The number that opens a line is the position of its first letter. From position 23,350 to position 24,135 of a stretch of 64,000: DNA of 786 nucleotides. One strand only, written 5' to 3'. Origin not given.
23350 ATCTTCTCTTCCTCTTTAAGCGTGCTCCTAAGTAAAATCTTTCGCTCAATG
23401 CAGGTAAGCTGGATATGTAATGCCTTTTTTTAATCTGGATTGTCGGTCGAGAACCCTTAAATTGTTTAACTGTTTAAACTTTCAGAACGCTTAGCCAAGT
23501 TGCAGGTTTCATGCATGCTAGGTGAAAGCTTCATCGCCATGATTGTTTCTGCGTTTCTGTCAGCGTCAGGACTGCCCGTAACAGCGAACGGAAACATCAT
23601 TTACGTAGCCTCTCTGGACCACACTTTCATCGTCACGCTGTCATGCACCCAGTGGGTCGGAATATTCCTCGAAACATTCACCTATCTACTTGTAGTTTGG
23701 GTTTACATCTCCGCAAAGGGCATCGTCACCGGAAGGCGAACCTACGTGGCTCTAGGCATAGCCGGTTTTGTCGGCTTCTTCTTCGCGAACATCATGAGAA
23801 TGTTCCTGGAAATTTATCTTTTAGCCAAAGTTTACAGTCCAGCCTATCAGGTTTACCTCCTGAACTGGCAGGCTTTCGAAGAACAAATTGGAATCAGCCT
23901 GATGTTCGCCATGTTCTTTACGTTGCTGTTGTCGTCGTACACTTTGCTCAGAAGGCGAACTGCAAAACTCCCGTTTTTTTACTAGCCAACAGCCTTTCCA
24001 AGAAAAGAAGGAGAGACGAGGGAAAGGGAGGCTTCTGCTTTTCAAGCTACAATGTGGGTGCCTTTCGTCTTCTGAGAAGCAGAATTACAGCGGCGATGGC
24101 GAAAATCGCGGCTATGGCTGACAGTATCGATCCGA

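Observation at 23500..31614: Possible self-contained surface-protein sorting locus: a minimal archaeosortase-like protein and a CPBP protease bracket two giant anchored cargo proteins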

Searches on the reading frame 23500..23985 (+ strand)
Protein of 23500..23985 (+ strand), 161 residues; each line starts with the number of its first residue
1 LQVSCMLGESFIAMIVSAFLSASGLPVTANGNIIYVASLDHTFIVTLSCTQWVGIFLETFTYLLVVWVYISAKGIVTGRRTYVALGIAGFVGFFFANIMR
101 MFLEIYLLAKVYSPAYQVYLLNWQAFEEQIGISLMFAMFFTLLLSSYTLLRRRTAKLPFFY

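Call 3: search_protein_families(library=ncbifam, proteins=[window:23500-23985:+], max_evalue=1)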
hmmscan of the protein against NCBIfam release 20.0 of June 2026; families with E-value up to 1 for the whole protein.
window:23500-23985:+ (161 aa): 0 families

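Call 4: search_protein_families(library=pfam, proteins=[window:23500-23985:+], max_evalue=1)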
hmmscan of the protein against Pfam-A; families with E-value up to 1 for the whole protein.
window:23500-23985:+ (161 aa): 1 family
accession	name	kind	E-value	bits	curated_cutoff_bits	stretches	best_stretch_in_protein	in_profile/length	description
PF09721.15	Exosortase_EpsH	-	0.0017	18.2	25.7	1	10-145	129-249/254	Transmembrane exosortase (Exosortase_EpsH)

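Call 7: find_homologous_proteins(query=window:23500-23985:+, max_evalue=0.001)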
Query window:23500-23985:+ (161 aa): 5 proteins with E <= 0.001 among 57 candidates.
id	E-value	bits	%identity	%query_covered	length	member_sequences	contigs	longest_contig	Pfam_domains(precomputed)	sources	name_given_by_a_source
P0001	2.4e-92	325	100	97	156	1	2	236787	-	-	-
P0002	1.2e-77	277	84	96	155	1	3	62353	-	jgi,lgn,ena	-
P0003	7.6e-77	275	83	96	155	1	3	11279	-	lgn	-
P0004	1.5e-69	251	76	96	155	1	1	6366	-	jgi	jgi:hypothetical protein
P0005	1.2e-38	151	56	91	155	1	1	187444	PF09721.16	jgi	jgi:exosortase/archaeosortase family protein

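Call 11: find_encoding_contigs(protein=P0005, flank=10000, max_places=4)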
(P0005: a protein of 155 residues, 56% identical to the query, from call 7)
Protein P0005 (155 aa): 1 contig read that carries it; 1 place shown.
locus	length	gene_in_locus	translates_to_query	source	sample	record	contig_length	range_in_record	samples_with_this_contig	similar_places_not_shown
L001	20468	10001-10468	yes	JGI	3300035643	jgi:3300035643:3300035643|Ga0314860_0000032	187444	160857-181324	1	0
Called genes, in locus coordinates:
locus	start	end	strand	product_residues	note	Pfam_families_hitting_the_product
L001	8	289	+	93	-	PF14947:HTH_45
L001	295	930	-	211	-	-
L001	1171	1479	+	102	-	PF00338:Ribosomal_S10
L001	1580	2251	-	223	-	PF02163:Peptidase_M50 (faint)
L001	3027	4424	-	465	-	PF14691:Fer4_20, PF03807:F420_oxidored (faint), PF01946:Thi4 (weak), PF01266:DAO (weak), PF07992:Pyr_redox_2, PF13450:NAD_binding_8, PF13738:Pyr_redox_3, PF00070:Pyr_redox (weak), +4 more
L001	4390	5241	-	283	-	PF10418:DHODB_Fe-S_bind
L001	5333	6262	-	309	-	PF00890:FAD_binding_2 (faint), PF01266:DAO (faint), PF03486:HI0933_like (faint), PF07992:Pyr_redox_2, PF12831:FAD_oxidored (weak), PF13434:Lys_Orn_oxgnase (faint), PF13738:Pyr_redox_3, PF00070:Pyr_redox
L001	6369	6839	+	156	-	PF01951:Archease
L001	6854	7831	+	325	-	PF00730:HhH-GPD (weak)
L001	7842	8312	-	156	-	PF25212:HVO_A0114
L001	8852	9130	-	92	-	PF14947:HTH_45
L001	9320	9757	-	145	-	PF18894:PhageMetallopep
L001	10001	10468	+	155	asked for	PF09721:Exosortase_EpsH (weak)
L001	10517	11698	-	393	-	-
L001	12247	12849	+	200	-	PF06557:DUF1122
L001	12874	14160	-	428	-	PF01676:Metalloenzyme, PF10143:PhosphMutase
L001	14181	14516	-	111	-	PF02426:MIase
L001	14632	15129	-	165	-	PF13187:Fer4_9 (faint), PF13484:Fer4_16 (faint), PF12797:Fer4_2 (faint), PF13247:Fer4_11, PF12838:Fer4_7 (weak), PF25160:LdpA_Fe-S-bd, PF00037:Fer4, PF14697:Fer4_21 (weak), +3 more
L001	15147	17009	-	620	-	PF02730:AFOR_N, PF01314:AFOR_C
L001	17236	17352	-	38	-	-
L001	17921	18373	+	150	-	PF12641:Flavodoxin_3 (weak), PF12724:Flavodoxin_5, PF00258:Flavodoxin_1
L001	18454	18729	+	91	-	PF02597:ThiS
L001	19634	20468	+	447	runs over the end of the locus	PF02881:SRP54_N, PF13401:AAA_22 (faint), PF00448:SRP54, PF01656:CbiA (faint), PF02978:SRP_SPB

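Call 12: find_encoding_contigs(protein=P0002, flank=10000, max_places=4)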
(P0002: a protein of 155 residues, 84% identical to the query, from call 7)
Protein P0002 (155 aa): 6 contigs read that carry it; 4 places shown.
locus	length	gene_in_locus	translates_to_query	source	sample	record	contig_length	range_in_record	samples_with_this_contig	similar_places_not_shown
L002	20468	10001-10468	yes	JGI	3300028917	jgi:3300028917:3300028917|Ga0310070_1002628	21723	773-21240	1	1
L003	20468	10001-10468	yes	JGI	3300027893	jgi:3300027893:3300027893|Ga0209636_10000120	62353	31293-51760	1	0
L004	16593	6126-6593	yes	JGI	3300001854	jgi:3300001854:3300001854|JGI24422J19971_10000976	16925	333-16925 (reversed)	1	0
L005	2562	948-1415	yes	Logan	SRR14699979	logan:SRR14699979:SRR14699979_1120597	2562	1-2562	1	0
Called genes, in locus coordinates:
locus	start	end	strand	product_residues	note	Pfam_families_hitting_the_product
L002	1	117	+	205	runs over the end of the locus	-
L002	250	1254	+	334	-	-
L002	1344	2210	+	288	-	-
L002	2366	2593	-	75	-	-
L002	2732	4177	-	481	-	PF01368:DHH (weak), PF21763:DHH_CID, PF02272:DHHA1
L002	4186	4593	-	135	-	PF08069:Ribosomal_S13_N, PF00312:Ribosomal_S15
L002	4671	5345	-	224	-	PF01725:Ham1p_like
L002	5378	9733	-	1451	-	PF09985:Glucodextran_C, PF07705:CARDB, PF00801:PKD, PF18911:PKD_4, PF22352:K319L-like_PKD (weak), PF07889:DUF1664 (faint)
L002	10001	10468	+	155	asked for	-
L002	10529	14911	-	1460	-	PF18911:PKD_4, PF00801:PKD, PF18911:PKD_4, PF00801:PKD, PF18911:PKD_4, PF00801:PKD, PF18911:PKD_4, PF00801:PKD, +5 more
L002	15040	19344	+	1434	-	PF00082:Peptidase_S8, PF06832:BiPBP_C (faint), PF07705:CARDB, PF13750:Big_3_3 (faint), PF07705:CARDB (weak), PF17957:Big_7 (weak), PF09136:Glucodextran_B (weak), PF17957:Big_7, +2 more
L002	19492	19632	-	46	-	-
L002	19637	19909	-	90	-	-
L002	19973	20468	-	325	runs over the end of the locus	?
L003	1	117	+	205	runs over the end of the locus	-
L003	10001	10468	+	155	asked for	-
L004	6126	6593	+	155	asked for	-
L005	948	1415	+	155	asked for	-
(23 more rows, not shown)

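Call 17: search_solved_structures(query=A1, max_evalue=10)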
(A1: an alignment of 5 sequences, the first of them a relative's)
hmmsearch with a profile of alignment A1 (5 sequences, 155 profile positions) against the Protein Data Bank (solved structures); distinct sequences matched with E-value up to 10: 3.
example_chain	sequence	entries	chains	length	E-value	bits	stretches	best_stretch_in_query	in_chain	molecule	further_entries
1l0q_A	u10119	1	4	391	0.22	15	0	10-43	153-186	Surface layer protein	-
2bj0_A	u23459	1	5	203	0.4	14.1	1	8-42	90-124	ACETYLCHOLINE-BINDING PROTEIN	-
9f5x_U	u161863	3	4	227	0.47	13.9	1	50-136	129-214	NADH dehydrogenase subunit 4L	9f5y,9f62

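Call 19: search_protein_representatives(alignment_id=A1)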
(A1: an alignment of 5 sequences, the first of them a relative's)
Query: 5 sequences, 155 profile positions. Proteins with E-value up to 0.001 (for the whole library): 12; up to 1e-10: 8; up to 1e-30: 3. The best 12 are listed.
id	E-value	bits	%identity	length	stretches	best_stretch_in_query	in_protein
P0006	1.9e-54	200.4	-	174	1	1-150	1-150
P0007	2.6e-53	196.7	-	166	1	1-153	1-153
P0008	2.5e-42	161.0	-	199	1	1-149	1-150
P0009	4.6e-30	121.2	-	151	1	3-151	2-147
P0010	1.4e-26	109.8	-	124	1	61-151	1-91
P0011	2.1e-24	102.8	-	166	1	6-142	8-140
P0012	1.4e-17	80.6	-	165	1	2-138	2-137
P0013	2.0e-16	76.8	-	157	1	1-138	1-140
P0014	1.1e-08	51.8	-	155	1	11-147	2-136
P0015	1.2e-05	41.9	-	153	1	4-145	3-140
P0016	1.9e-05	41.2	-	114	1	3-45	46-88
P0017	1.7e-04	38.1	-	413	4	13-42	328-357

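Call 21: search_protein_families(library=pfam, alignment_id=A2, max_evalue=0.1)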
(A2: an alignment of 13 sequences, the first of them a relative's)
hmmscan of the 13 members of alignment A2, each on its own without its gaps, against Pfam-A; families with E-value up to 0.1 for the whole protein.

A. member 1, P0001 (156 aa): 1 family
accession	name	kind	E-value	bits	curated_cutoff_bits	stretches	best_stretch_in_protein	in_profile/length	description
PF09721.15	Exosortase_EpsH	-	0.0015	18.4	25.7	1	5-140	129-249/254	Transmembrane exosortase (Exosortase_EpsH)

B. families by the number of members that match (of 13 scanned): 4 families
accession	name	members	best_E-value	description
PF09721.15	Exosortase_EpsH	6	5.9e-06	Transmembrane exosortase (Exosortase_EpsH)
PF14991.11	MLANA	1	0.0053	Protein melan-A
PF20556.3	DUF6768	1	0.028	Family of unknown function (DUF6768)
PF00032.22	Cytochrom_B_C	1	0.098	Cytochrome b(C-terminal)/b6/petD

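Call 22: search_protein_families(library=ncbifam, alignment_id=A2, max_evalue=1)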
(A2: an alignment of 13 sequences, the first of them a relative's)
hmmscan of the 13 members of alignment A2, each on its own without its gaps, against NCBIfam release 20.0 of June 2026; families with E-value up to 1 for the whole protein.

A. member 1, P0001 (156 aa): 0 families

B. families by the number of members that match (of 13 scanned): 11 families
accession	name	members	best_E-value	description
TIGR04178.1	exo_archaeo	9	7.6e-05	exosortase/archaeosortase family protein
TIGR04293.1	archaeo_artF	6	0.0083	archaeosortase family protein ArtF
NF045528.1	heimosortase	1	9.3e-07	heimdallarchaeosortase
NF041736.1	archaeo_artH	1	0.017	archaeosortase H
TIGR04124.1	archaeo_artE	1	0.042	archaeosortase family protein ArtE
TIGR04287.1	exosort_XrtK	1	0.13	exosortase K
NF033505.2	paceosortase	1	0.14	pacearchaeosortase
TIGR03308.1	phn_thr-fam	1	0.19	phosphonate metabolim protein, transferase hexapeptide repeat family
NF042915.1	MAB_1171c_fam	1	0.26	MAB_1171c family putative transporter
NF009364.0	PRK12721.1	1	0.7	EscU/YscU/HrcU family type III secretion system export apparatus switch protein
TIGR02862.1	spore_BofA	1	0.7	pro-sigmaK processing inhibitor BofA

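Call 25: find_related_loci(query=A3, collection=genome_contigs, flank=10000)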
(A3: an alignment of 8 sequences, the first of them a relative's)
Query A3 (156 aa) in genome_contigs; peptide patterns used: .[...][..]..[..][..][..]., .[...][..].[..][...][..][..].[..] (x = any residue, [..] = any of these).
33 stretches matched a pattern; 1 encode a relative of the query (tblastn E <= 1e-3); 1 distinct loci.
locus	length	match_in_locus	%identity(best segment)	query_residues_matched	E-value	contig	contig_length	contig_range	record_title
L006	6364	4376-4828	53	1-151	6e-49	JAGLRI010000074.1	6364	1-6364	MAG: Candidatus Bathyarchaeota archaeon isolate RS_9_1 ROV157_9.bin.1.fa_74, whole genome shotgun sequence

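Call 27: find_encoding_contigs(protein=P0009, flank=8000, max_places=3)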
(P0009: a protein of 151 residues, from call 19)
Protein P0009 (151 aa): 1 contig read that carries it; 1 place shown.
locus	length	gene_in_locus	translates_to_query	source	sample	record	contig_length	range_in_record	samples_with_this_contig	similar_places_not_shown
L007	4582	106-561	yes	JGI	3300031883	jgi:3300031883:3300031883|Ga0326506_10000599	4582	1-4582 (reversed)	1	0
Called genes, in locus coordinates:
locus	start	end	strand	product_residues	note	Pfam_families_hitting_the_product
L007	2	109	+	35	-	?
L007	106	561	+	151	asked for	-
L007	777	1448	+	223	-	-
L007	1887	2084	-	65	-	-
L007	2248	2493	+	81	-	-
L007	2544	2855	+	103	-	-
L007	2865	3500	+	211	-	-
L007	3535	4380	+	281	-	PF13620:CarboxypepD_reg (faint)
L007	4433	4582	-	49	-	?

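Call 28: find_encoding_contigs(protein=P0011, flank=8000, max_places=3)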
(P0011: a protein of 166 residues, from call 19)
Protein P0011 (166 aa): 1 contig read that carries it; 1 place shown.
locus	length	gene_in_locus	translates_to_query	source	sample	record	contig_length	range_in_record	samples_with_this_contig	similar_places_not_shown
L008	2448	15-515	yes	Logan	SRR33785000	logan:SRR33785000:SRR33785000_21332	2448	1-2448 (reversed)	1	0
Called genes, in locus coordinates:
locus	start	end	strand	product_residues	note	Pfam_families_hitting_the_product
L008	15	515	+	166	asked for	-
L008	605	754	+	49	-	-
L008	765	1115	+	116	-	-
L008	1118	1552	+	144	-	-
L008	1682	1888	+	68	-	-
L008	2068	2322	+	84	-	-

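Call 30: find_encoding_contigs(protein=P0008, flank=8000, max_places=3)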
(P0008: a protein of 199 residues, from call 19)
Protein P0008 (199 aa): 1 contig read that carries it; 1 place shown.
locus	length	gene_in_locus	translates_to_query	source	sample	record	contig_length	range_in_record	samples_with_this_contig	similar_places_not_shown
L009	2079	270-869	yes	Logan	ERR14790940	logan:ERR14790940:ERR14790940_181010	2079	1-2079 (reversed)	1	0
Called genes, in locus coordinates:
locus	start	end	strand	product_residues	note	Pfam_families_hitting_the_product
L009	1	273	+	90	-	?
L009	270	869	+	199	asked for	PF09721:Exosortase_EpsH (weak)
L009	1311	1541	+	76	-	-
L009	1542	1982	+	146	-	PF01850:PIN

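Call 31: find_encoding_contigs(protein=P0006, flank=8000, max_places=3)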
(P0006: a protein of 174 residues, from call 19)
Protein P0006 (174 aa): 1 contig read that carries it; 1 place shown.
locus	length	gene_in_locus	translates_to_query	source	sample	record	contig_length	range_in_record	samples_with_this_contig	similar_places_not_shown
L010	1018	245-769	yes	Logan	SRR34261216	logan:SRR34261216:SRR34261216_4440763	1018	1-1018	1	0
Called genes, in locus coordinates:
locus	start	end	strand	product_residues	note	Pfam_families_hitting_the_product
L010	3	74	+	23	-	?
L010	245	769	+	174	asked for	-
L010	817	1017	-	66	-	?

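Call 38: search_protein_families(library=ncbifam, proteins=[P0005, P0006, P0007, P0008, P0009, P0011, P0012, P0013, P0014, P0015], max_evalue=0.5)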
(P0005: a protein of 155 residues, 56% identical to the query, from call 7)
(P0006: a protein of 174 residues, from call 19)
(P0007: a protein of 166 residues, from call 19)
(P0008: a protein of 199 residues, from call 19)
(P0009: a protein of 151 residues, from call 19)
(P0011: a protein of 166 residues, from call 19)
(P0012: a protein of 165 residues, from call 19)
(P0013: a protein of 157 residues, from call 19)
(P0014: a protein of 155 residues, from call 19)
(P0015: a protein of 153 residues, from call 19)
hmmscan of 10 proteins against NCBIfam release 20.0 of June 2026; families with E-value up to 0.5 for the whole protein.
P0005 (155 aa): 2 families
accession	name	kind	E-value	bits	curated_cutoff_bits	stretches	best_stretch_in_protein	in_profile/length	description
TIGR04178.1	exo_archaeo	signature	7.6e-05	22.9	23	1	38-140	1-90/97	exosortase/archaeosortase family protein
TIGR04287.1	exosort_XrtK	exception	0.13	11.8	55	1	37-139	61-153/163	exosortase K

P0006 (174 aa): 2 families
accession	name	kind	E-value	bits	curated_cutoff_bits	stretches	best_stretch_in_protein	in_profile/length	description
TIGR04293.1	archaeo_artF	exception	0.032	14.2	150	1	7-117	39-140/166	archaeosortase family protein ArtF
TIGR04178.1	exo_archaeo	signature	0.14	12.4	23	1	54-143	13-93/97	exosortase/archaeosortase family protein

P0007 (166 aa): 0 families

P0008 (199 aa): 2 families
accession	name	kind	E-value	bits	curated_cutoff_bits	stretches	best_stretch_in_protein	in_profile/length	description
TIGR04178.1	exo_archaeo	signature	0.00084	19.6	23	1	38-138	1-87/97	exosortase/archaeosortase family protein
TIGR04293.1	archaeo_artF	exception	0.043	13.8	150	1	11-141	43-154/166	archaeosortase family protein ArtF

P0009 (151 aa): 4 families
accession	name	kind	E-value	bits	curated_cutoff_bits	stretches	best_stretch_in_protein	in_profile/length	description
NF045528.1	heimosortase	equivalog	9.3e-07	29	130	1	23-118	72-157/199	heimdallarchaeosortase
TIGR04293.1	archaeo_artF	exception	0.0083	16.2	150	1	7-112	40-138/166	archaeosortase family protein ArtF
NF041736.1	archaeo_artH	equivalog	0.017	15.1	200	1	80-134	127-175/202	archaeosortase H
TIGR04178.1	exo_archaeo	signature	0.19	12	23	1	54-141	14-95/97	exosortase/archaeosortase family protein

P0011 (166 aa): 2 families
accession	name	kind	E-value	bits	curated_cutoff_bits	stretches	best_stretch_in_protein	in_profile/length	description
TIGR04178.1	exo_archaeo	signature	0.0022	18.2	23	1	42-142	3-95/97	exosortase/archaeosortase family protein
TIGR04293.1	archaeo_artF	exception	0.034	14.1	150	1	10-64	40-94/166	archaeosortase family protein ArtF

P0012 (165 aa): 1 family
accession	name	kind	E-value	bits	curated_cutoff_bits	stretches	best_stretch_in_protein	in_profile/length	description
NF042915.1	MAB_1171c_fam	subfamily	0.26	10.3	100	1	56-134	149-226/362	MAB_1171c family putative transporter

P0013 (157 aa): 1 family
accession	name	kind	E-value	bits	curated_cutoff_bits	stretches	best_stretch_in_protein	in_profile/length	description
NF033505.2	paceosortase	exception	0.14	12.3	80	1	49-132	58-141/167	pacearchaeosortase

P0014 (155 aa): 2 families
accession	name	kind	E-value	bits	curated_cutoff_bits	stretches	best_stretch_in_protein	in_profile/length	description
TIGR04178.1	exo_archaeo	signature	0.15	12.4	23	1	47-130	15-91/97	exosortase/archaeosortase family protein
TIGR03308.1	phn_thr-fam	hypoth_equivalog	0.19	11.5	201.65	1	68-110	116-157/204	phosphonate metabolim protein, transferase hexapeptide repeat family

P0015 (153 aa): 2 families
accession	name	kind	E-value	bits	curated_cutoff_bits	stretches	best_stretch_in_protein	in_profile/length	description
TIGR04178.1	exo_archaeo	signature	0.0029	17.9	23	1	39-136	2-91/97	exosortase/archaeosortase family protein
TIGR04124.1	archaeo_artE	exception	0.042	13.9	95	1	54-140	71-151/153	archaeosortase family protein ArtE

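Call 40: find_related_loci(query=A3, collection=metagenome_contigs, flank=10000)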
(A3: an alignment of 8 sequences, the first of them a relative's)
Query A3 (156 aa) in metagenome_contigs; peptide patterns used: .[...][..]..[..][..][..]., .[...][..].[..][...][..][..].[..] (x = any residue, [..] = any of these).
162 stretches matched a pattern; 42 encode a relative of the query (tblastn E <= 1e-3); 42 distinct loci.
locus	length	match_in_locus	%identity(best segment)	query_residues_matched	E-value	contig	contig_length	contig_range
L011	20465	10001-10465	84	1-155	1e-85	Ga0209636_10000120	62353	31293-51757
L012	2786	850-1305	61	1-153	2e-54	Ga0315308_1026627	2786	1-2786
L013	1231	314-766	59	1-151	2e-53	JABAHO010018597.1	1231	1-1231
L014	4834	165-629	53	1-155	8e-50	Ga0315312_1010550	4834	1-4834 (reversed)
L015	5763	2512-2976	55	1-155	3e-49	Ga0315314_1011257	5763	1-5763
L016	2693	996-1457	53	1-154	3e-49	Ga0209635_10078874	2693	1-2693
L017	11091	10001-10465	52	1-155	8e-49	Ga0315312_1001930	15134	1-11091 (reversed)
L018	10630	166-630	52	1-155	3e-48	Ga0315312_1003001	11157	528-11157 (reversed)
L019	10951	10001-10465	54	1-155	4e-47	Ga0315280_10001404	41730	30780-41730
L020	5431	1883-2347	52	1-155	4e-46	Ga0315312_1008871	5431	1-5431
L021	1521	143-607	52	1-155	2e-47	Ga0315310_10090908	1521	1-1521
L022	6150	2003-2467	50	1-155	1e-45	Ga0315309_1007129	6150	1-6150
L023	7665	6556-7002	51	4-153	2e-42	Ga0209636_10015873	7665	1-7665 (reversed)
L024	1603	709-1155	51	4-153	3e-42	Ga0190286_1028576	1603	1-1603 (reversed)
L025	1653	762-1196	49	4-149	9e-41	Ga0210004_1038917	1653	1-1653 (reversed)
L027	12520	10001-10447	53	4-153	2e-39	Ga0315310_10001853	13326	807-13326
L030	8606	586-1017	50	4-148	4e-39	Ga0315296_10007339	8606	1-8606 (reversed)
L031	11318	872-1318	49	4-153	2e-39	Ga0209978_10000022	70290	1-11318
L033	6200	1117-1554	49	4-153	1e-38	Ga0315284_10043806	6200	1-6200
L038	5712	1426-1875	46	1-151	2e-37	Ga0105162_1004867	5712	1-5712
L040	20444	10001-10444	47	1-150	3e-36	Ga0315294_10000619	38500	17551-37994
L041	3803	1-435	46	4-149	1e-35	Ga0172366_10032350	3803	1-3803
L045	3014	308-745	47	4-151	1e-33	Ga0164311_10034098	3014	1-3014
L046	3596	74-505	48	4-148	4e-32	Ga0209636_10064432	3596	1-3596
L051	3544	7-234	49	75-153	2e-16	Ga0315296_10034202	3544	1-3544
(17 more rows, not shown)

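Call 55: predict_structure(alignment_id=A2)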
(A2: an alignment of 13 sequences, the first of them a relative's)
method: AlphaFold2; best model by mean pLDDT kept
length: 156 residues; sequences in the alignment: 13
mean_pLDDT: 87.9   pTM: 0.79
mean pLDDT of the five models: 87.9, 87.7, 87.1, 86.9, 86.7
residues with pLDDT >= 90: 88; 70-90: 59; 50-70: 5; < 50: 4
segments of 3 or more residues with pLDDT < 50: 153-156
pLDDT, mean of each block of 10 residues (from residue 1): 87 94 92 91 85 93 88 88 93 94 90 88 89 92 80 46
secondary structure, 60 per line:
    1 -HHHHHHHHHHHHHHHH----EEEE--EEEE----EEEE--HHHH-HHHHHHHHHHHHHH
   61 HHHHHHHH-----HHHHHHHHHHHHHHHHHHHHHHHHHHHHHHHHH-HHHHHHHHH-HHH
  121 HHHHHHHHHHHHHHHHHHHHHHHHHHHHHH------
elements in order: H2-17 E22-25 E28-31 E36-39 H42-45 H47-68 H74-106 H108-116 H118-150
